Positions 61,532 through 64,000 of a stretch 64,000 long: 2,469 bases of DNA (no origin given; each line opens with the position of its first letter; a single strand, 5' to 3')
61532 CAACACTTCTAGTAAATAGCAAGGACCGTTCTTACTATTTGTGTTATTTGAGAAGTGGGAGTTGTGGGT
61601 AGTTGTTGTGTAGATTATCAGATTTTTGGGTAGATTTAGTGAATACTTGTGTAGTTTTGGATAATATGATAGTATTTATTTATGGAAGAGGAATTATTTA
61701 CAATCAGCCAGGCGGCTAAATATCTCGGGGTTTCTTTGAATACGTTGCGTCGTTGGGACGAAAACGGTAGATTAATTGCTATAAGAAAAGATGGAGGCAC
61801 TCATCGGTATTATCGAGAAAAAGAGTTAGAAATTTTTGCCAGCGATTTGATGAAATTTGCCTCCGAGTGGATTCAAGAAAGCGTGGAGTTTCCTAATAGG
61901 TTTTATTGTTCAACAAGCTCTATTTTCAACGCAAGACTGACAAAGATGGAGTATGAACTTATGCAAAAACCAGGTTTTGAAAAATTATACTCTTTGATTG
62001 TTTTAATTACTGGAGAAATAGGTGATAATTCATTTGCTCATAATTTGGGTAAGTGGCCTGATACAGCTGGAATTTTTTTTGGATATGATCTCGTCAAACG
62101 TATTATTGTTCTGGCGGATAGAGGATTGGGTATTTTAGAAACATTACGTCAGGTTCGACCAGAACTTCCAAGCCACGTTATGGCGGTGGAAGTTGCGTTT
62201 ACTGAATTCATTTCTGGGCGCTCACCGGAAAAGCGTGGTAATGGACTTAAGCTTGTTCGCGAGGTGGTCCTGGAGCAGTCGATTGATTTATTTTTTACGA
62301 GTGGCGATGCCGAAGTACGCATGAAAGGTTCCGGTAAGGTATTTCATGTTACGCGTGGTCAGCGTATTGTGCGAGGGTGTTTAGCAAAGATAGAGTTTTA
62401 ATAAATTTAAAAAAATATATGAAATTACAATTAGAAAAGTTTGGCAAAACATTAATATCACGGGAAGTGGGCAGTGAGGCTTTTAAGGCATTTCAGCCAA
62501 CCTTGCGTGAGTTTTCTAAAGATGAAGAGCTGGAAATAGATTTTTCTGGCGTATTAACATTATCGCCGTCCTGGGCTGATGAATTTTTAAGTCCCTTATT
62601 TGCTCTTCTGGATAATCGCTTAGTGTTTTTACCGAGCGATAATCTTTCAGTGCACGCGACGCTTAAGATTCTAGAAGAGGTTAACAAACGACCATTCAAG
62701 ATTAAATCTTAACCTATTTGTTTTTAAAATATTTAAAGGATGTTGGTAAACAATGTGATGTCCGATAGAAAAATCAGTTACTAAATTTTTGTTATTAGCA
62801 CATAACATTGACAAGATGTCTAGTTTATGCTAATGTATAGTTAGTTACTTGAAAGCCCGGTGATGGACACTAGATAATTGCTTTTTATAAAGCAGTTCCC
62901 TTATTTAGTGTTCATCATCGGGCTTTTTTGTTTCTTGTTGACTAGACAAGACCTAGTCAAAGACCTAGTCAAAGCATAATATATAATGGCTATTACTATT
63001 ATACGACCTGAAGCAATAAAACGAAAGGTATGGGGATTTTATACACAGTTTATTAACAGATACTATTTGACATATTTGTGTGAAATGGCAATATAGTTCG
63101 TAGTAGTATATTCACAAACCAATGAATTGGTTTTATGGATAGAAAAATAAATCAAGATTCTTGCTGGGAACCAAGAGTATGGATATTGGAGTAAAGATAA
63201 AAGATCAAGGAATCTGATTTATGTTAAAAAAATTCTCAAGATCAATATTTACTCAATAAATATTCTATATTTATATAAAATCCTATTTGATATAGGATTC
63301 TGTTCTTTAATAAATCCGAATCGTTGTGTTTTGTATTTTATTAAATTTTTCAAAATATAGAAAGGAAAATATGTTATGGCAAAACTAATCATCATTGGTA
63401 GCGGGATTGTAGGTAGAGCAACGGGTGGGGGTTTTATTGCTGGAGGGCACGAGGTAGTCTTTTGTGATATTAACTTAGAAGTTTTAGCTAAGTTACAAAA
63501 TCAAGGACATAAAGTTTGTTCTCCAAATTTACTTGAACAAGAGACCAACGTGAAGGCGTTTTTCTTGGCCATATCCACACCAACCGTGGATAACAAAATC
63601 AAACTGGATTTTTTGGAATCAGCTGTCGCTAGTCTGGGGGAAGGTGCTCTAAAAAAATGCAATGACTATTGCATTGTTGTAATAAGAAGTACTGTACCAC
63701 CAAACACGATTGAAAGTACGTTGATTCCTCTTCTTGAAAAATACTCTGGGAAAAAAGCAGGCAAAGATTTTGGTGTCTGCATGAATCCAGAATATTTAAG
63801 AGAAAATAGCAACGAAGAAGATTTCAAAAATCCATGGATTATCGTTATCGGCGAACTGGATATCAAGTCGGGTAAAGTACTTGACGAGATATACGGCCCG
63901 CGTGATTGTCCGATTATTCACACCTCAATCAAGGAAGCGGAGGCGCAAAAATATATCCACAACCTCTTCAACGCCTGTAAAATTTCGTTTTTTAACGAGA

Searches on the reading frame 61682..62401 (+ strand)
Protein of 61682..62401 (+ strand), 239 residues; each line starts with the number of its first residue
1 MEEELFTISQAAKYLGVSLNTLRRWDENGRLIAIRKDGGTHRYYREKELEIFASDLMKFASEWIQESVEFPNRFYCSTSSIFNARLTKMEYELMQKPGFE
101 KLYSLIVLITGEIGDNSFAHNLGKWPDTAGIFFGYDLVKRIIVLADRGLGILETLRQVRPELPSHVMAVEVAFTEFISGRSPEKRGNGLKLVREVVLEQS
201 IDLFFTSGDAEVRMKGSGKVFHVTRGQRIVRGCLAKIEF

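Call 11: search_protein_families(library=pfam, proteins=[window:61682-62401:+], max_evalue=0.01)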
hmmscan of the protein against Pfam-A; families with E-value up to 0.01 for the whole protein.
window:61682-62401:+ (239 aa): 6 families
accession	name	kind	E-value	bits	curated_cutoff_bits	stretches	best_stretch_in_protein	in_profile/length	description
PF12728.13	HTH_17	-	1.7e-10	41.4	27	1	5-52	1-46/51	Helix-turn-helix domain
PF00376.29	MerR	-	7.4e-10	38.9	28.2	1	7-44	1-38/38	MerR family regulatory protein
PF13411.12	MerR_1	-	3.8e-09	37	21.6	1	6-51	1-45/69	MerR HTH family regulatory protein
PF21531.3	Rv2175c_wHTH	-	0.00013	22.3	27.1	1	2-39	12-49/57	DNA-binding protein Rv2175c, wHTH domain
PF02954.25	HTH_8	-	0.00032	20.8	22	1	1-24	14-37/42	Bacterial regulatory protein, Fis family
PF13384.12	HTH_23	-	0.0009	19.4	24.6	1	5-25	17-37/50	Homeodomain-like domain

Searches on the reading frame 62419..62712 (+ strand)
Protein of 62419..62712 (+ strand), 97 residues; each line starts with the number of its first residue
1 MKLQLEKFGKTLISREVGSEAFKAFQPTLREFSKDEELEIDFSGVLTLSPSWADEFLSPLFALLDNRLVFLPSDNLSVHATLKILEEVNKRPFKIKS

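Call 11: search_protein_families(library=pfam, proteins=[window:62419-62712:+], max_evalue=0.01)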
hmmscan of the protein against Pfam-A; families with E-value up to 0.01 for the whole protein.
window:62419-62712:+ (97 aa): 1 family
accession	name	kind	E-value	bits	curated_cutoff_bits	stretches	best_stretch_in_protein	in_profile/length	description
PF14213.11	DUF4325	-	0.00041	20.4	23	1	32-60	13-41/64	STAS-like domain of unknown function (DUF4325)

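Call 15: find_encoding_contigs(protein=window:62419-62712:+, flank=10000, max_places=6)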
Protein window:62419-62712:+ (97 aa): 24 contigs read that carry it; 4 places shown.
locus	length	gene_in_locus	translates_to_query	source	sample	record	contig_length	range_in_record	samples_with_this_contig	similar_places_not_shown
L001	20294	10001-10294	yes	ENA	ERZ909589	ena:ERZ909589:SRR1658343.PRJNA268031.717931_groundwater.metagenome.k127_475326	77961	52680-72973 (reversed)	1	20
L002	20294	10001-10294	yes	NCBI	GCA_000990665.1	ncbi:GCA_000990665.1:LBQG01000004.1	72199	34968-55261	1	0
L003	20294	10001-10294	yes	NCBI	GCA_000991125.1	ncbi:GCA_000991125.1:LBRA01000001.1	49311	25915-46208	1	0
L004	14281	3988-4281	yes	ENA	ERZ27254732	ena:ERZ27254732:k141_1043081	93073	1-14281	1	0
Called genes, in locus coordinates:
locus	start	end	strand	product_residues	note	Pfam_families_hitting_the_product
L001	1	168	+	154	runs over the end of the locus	PF02643:DUF192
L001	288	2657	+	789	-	PF03477:ATP-cone, PF17975:RNR_Alpha (weak), PF21995:RNR-II_ins_dom (weak), PF02867:Ribonuc_red_lgC (faint)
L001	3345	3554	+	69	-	-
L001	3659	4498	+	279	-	PF02618:YceG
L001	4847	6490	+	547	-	PF01471:PG_binding_1 (weak)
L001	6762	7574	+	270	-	-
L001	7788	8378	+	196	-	-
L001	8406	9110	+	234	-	PF08843:AbiEii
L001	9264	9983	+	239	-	PF00376:MerR, PF12728:HTH_17, PF13411:MerR_1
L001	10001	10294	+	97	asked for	-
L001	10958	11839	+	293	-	PF03721:UDPG_MGDP_dh_N, PF00984:UDPG_MGDP_dh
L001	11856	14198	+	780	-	PF13506:Glyco_transf_21, PF00535:Glycos_transf_2, PF13641:Glyco_tranf_2_3, PF13632:Glyco_trans_2_3, PF01476:LysM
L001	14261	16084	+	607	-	PF13229:Beta_helix, PF05048:NosD, PF13229:Beta_helix, PF05048:NosD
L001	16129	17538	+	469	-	PF08787:Alginate_lyase2, PF00754:F5_F8_type_C, PF22633:F5_F8_type_C_2 (weak)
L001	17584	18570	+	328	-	PF16656:Pur_ac_phosph_N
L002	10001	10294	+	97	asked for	-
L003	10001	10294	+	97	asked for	-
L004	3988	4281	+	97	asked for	-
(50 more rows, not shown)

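Call 61: list_cluster_members(proteins=[window:62419-62712:+, window:59180-59992:+])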
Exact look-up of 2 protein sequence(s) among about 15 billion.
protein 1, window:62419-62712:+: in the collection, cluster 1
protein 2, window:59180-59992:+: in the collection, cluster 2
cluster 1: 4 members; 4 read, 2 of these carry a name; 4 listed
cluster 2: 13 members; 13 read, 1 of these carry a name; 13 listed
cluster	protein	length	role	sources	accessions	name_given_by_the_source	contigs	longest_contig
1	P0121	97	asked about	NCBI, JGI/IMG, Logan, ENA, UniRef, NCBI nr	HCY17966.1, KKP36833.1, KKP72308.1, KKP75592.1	MAG: hypothetical protein A2096_12205 [Spirochaetes bacterium GWF1_41_5] | DUF4325 domain-containing protein n=3 Tax=Candidatus Nomuraibacteriota TaxID=1752729 ... | MAG: hypothetical protein UR28_C0037G0011 [Candidatus Peregrinibacteria bacterium ...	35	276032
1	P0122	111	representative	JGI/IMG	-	-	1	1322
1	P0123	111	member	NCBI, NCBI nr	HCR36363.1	TPA: hypothetical protein DIU22_04995 [Candidatus Woesebacteria bacterium] | hypothetical protein [Candidatus Woesebacteria bacterium]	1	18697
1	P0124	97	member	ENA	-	-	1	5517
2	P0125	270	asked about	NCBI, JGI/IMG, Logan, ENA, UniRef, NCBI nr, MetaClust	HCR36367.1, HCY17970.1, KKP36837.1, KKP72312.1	MAG: hypothetical protein UR28_C0037G0015 [Candidatus Peregrinibacteria bacterium ... | Peptidase M10 metallopeptidase domain-containing protein n=3 Tax=Candidatus ... | status=active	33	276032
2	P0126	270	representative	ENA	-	-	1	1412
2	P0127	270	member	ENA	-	-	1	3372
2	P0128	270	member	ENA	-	-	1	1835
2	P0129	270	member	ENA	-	-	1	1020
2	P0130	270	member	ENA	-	-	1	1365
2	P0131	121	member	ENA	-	-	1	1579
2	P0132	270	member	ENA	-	-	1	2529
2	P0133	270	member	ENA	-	-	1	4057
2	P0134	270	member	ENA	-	-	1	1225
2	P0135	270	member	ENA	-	-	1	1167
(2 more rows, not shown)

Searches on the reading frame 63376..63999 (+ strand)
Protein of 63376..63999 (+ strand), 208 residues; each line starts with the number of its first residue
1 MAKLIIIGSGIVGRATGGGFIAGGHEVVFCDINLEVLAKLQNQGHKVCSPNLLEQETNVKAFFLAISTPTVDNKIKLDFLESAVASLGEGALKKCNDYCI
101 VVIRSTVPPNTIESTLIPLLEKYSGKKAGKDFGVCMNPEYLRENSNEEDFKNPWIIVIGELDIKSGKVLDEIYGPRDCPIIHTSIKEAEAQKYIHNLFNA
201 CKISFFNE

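Call 11: search_protein_families(library=pfam, proteins=[window:63376-63999:+], max_evalue=0.01)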
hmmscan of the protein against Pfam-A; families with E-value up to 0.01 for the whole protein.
window:63376-63999:+ (208 aa): 4 families
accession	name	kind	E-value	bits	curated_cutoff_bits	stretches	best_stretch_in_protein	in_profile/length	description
PF03721.20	UDPG_MGDP_dh_N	-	8.8e-27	94.3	27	2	58-172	76-187/187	UDP-glucose/GDP-mannose dehydrogenase family, NAD binding domain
PF03807.23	F420_oxidored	-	0.0014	19.6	21.6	1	4-66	2-67/94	NADP oxidoreductase coenzyme F420-dependent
PF00984.24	UDPG_MGDP_dh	-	0.002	18.6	25.4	1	186-208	1-23/94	UDP-glucose/GDP-mannose dehydrogenase family, central domain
PF02558.23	ApbA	-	0.0068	16.5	22.2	0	5-58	2-52/150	Ketopantoate reductase PanE/ApbA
